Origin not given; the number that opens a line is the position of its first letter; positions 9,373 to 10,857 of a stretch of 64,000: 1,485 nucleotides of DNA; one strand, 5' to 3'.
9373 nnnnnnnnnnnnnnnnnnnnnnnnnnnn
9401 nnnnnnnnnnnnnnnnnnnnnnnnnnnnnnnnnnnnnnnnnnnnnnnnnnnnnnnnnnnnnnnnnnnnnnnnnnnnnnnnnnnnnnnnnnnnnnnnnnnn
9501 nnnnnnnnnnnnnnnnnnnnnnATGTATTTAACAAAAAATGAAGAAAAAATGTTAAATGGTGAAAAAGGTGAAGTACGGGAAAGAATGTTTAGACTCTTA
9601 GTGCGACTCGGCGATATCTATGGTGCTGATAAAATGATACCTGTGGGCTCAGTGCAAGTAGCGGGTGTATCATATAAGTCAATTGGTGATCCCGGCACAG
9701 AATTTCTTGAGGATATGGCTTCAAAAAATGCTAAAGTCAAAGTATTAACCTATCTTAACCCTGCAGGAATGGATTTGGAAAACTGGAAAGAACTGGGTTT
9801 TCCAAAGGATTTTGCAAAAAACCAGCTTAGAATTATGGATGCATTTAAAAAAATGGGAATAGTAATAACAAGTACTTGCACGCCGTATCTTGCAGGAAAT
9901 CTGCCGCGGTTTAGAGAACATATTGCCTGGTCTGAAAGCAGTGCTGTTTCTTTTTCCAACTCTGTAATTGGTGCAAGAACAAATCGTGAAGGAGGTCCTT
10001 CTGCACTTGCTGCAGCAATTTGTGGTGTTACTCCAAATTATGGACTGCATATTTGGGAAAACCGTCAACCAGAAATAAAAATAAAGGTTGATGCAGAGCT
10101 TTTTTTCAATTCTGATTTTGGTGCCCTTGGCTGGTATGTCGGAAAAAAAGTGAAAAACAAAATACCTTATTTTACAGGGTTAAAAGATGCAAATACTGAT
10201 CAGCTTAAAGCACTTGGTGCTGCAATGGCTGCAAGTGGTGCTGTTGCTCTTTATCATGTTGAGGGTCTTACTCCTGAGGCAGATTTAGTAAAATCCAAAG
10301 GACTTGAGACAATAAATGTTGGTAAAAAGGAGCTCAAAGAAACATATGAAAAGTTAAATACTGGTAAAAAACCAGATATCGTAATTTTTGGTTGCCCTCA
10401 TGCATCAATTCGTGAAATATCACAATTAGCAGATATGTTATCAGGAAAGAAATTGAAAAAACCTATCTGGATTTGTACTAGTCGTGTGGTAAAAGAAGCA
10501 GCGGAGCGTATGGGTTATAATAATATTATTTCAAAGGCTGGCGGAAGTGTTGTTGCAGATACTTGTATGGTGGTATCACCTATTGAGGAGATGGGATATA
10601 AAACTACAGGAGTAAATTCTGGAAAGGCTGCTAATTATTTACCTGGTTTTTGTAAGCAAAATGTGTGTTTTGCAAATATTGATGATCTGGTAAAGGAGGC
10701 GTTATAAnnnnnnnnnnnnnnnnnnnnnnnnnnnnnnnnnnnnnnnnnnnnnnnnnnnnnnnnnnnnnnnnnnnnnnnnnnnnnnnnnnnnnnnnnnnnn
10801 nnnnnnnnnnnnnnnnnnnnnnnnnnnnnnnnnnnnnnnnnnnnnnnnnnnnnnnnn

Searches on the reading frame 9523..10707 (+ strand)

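Call 21: search_protein_families(library=pfam, proteins=[window:9523-10707:+], max_evalue=0.001)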
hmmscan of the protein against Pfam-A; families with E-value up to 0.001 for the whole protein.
window:9523-10707:+ (394 aa): 2 families
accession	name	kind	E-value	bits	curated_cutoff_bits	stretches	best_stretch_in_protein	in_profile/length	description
PF04412.18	AcnX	-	3.7e-163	543.4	31.5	1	1-391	1-400/400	Aconitase X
PF00330.25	Aconitase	-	0.00019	21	28.7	1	275-349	333-415/463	Aconitase family (aconitate hydratase)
